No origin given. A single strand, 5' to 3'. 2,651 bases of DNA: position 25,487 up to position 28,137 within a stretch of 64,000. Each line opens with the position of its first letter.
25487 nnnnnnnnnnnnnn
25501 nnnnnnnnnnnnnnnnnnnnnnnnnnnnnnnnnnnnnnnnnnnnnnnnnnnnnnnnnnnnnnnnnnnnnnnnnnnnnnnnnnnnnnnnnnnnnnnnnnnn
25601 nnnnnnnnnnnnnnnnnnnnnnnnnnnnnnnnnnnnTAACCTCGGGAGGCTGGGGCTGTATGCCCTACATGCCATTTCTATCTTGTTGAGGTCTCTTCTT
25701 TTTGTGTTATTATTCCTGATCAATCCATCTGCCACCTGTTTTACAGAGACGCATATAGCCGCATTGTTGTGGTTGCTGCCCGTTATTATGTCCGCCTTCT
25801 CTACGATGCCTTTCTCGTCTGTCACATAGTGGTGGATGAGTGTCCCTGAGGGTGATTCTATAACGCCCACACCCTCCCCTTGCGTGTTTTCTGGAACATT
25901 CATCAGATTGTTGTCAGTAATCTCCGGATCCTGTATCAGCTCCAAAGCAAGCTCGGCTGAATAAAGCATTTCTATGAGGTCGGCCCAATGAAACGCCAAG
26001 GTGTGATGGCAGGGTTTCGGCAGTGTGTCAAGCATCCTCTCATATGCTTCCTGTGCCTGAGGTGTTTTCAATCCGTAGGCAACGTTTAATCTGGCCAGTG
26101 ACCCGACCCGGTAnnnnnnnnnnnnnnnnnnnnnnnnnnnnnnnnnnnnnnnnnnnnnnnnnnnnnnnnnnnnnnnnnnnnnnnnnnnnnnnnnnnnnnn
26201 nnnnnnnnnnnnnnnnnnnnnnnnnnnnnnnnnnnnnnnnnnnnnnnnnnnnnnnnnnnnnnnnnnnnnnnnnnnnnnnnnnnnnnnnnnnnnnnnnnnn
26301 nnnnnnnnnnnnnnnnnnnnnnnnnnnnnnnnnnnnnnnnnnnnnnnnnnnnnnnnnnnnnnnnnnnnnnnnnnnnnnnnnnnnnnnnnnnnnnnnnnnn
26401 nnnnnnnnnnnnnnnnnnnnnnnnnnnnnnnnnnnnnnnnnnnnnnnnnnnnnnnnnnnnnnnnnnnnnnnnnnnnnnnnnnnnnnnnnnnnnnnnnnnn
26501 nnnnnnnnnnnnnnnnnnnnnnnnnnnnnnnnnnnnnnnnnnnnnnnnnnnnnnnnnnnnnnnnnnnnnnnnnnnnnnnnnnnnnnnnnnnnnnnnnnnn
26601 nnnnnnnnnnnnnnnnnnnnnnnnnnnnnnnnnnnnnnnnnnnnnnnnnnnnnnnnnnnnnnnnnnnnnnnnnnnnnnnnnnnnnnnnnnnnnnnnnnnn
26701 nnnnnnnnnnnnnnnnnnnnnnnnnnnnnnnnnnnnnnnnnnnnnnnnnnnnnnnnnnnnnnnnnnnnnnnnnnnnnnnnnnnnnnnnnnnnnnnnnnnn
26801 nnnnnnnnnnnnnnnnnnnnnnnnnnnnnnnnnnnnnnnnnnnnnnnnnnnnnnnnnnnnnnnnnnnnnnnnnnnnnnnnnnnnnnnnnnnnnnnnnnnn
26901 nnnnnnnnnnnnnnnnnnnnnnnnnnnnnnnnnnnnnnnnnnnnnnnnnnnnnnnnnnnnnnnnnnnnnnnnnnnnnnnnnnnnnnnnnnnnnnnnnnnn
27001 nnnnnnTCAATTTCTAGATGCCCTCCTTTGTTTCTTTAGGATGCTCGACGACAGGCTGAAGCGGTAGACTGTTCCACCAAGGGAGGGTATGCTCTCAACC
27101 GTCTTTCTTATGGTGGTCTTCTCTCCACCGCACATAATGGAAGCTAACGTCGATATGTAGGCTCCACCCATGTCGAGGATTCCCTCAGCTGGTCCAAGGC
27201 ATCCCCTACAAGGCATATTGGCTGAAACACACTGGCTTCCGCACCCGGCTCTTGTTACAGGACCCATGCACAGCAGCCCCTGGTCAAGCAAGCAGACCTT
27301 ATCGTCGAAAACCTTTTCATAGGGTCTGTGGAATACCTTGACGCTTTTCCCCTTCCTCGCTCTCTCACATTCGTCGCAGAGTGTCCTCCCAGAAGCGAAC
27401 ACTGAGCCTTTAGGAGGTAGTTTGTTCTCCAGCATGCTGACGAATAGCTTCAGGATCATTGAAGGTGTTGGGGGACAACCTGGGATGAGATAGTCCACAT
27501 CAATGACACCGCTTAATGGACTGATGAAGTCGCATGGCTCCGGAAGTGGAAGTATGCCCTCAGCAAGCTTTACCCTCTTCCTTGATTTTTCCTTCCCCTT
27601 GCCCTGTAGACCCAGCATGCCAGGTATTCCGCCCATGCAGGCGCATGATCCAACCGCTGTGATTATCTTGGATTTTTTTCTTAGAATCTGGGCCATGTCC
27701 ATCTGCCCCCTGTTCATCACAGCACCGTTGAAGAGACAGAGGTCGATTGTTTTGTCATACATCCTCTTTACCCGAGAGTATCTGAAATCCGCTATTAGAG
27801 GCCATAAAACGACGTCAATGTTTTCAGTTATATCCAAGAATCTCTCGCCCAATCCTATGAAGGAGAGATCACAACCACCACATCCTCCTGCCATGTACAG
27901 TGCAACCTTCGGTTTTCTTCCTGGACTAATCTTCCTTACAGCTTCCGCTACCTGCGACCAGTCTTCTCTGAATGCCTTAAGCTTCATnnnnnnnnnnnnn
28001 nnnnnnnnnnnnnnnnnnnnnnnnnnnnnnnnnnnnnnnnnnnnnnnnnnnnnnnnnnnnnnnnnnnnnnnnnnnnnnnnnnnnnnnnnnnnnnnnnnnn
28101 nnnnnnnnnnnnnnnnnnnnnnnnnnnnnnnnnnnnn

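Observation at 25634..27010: Full-length [NiFe]-hydrogenase large subunit with its catalytic residues systematically removed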

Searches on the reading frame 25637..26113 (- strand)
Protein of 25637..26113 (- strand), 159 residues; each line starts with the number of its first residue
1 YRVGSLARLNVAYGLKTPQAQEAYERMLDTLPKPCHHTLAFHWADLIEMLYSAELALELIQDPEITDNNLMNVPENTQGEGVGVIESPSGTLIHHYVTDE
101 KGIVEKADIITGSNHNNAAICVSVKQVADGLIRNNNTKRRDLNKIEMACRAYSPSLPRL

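Call 40: find_homologous_proteins(query=window:25637-26113:-, max_evalue=0.00001)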
Query seq(159 aa) (159 aa): 253 proteins with E <= 0.00001 among 268 candidates; the best 120 are listed.
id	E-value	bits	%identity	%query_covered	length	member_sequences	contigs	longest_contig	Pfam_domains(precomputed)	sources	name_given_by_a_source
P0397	1.0e-50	189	59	98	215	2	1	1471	PF00374.25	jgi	jgi:F420-non-reducing hydrogenase large subunit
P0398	2.6e-48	182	56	98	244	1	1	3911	PF00374.25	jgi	jgi:F420-non-reducing hydrogenase large subunit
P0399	1.3e-47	179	57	98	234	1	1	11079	PF00374.25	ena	-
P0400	5.3e-47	177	57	98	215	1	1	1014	PF00374.25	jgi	jgi:F420-non-reducing hydrogenase large subunit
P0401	1.2e-46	176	54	99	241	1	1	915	PF00374.25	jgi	jgi:F420-non-reducing hydrogenase large subunit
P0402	1.5e-46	176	56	98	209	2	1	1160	PF00374.25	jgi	jgi:F420-non-reducing hydrogenase large subunit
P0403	1.8e-46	176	56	97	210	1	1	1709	PF00374.25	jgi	jgi:F420-non-reducing hydrogenase large subunit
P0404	3.7e-46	175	55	97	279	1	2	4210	PF00374.25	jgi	jgi:F420-non-reducing hydrogenase large subunit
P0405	6.3e-46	174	56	98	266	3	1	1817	PF00374.25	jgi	jgi:F420-non-reducing hydrogenase large subunit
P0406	1.3e-45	173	58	97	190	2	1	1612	PF00374.25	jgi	jgi:F420-non-reducing hydrogenase large subunit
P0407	2.8e-45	172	55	97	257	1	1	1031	PF00374.25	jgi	jgi:F420-non-reducing hydrogenase large subunit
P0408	3.8e-45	171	53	98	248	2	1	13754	PF00374.25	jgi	-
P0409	4.1e-45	171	59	98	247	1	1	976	PF00374.25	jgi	jgi:F420-non-reducing hydrogenase large subunit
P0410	4.5e-45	171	55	98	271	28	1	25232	PF00374.25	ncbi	-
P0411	7.2e-45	170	54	98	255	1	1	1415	PF00374.25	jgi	jgi:F420-non-reducing hydrogenase large subunit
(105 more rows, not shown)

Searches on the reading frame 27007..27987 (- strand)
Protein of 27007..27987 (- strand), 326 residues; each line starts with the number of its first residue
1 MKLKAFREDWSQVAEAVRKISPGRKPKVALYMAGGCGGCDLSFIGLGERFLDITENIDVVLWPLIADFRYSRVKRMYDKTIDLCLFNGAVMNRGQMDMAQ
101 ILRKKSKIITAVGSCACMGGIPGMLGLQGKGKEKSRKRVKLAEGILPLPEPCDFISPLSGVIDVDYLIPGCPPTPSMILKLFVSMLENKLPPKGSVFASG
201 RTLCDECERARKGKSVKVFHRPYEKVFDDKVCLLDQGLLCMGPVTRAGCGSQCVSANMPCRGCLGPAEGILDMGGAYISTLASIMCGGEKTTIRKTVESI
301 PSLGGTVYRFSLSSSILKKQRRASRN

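Call 5: search_protein_families(library=pfam, proteins=[window:27007-27987:-])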
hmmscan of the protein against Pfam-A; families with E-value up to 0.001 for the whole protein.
window:27007-27987:- (326 aa): 1 family
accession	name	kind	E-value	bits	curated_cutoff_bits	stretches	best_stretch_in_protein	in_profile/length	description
PF01058.29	Oxidored_q6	-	2.5e-23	82.7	27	1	36-183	1-126/128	NADH ubiquinone oxidoreductase, 20 Kd subunit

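Call 27: find_homologous_proteins(query=window:27007-27987:-, max_evalue=1e-10)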
Query window:27007-27987:- (326 aa): 3539 proteins with E <= 1e-10 among 4873 candidates; the best 120 are listed.
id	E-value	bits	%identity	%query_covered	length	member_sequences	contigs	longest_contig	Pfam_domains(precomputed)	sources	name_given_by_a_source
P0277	1.3e-217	739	100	100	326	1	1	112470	PF01058.30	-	-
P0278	4.7e-136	471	65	98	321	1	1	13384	PF01058.30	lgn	-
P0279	9.4e-98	346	50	91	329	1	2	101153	PF01058.30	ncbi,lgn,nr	ncbi:MAG: oxidoreductase [Candidatus Omnitrophica bacterium]|nr:oxidoreductase [Candidatus Omnitroph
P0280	3.0e-95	337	48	91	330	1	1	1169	PF01058.30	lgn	-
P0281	3.8e-95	337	47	91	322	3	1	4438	PF01058.30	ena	-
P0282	1.6e-93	332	48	92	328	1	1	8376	PF01058.30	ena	-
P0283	1.9e-93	331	48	92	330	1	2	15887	PF01058.30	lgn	-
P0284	5.4e-93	330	47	91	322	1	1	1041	PF01058.30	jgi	jgi:F420-non-reducing hydrogenase small subunit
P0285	8.2e-93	329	47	92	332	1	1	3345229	PF01058.30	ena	-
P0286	1.1e-92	329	46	92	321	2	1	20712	PF01058.30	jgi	jgi:F420-non-reducing hydrogenase small subunit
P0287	7.5e-92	326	47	91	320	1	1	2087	PF01058.30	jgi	jgi:F420-non-reducing hydrogenase small subunit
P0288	1.7e-91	325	46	91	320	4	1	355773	PF01058.30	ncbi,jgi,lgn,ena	ncbi:MAG: oxidoreductase [Dehalococcoidales bacterium]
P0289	1.9e-91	325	46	93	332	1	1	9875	PF01058.30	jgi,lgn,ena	-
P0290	2.2e-91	325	47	91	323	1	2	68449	PF01058.30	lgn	-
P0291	2.4e-91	324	47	91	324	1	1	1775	PF01058.30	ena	-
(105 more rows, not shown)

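Call 28: find_encoding_contigs(protein=P0278, flank=10000, max_places=5)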
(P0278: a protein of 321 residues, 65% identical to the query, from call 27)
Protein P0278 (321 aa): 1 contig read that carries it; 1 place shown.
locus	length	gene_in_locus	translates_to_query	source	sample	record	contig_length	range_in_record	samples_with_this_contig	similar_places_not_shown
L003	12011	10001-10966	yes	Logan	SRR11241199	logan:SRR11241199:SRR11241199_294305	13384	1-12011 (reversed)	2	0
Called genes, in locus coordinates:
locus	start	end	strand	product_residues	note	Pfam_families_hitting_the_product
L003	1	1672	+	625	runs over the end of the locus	PF12439:GDE_N, PF06202:GDE_C, PF22422:MGH1-like_GH (weak)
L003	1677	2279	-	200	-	PF23442:DUF7125 (weak), PF24336:DUF7504, PF23365:DUF7090 (weak)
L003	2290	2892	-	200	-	-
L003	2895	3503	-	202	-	-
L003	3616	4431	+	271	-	PF03705:CheR_N, PF01739:CheR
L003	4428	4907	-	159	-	PF03975:CheD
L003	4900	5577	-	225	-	PF04509:CheC (faint), PF13690:CheX (faint)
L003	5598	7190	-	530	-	PF01627:Hpt, PF02895:H-kinase_dim, PF02518:HATPase_c, PF01584:CheW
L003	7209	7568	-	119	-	PF00072:Response_reg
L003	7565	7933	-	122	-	PF00072:Response_reg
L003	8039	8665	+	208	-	PF13690:CheX (faint), PF04509:CheC (weak)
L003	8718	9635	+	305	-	PF10609:ParA (faint), PF00142:Fer4_NifH (weak), PF01656:CbiA, PF02374:ArsA_ATPase (faint), PF06564:CBP_BcsQ (weak), PF09140:MipZ (weak), PF13614:AAA_31, PF09140:MipZ (weak), +1 more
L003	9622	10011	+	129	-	PF02662:FlpD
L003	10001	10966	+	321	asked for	PF01058:Oxidored_q6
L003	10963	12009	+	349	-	?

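Call 55: search_protein_families(library=ncbifam, proteins=[window:27007-27987:-], max_evalue=0.00001)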
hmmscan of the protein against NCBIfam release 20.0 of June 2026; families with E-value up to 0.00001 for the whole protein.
window:27007-27987:- (326 aa): 4 families
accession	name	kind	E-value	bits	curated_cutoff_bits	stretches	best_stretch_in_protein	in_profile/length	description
NF045875.1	F420_non_VhuG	exception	1.6e-57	195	450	1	25-320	4-284/286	F420-non-reducing hydrogenase subunit VhuG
NF040836.1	sulfhyd_HydD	equivalog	7.2e-23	81.1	500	2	25-186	5-154/261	NADPH-dependent hydrogenase/sulfhydrogenase 1 subunit delta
NF040831.1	sulfhyd_ShyD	equivalog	9.4e-21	74.5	460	1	28-284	3-223/240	NAD(P)-dependent hydrogenase/sulfhydrogenase 2 subunit delta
TIGR03294.1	FrhG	equivalog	1.2e-16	61.2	245.5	1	27-189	3-144/228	coenzyme F420 hydrogenase subunit gamma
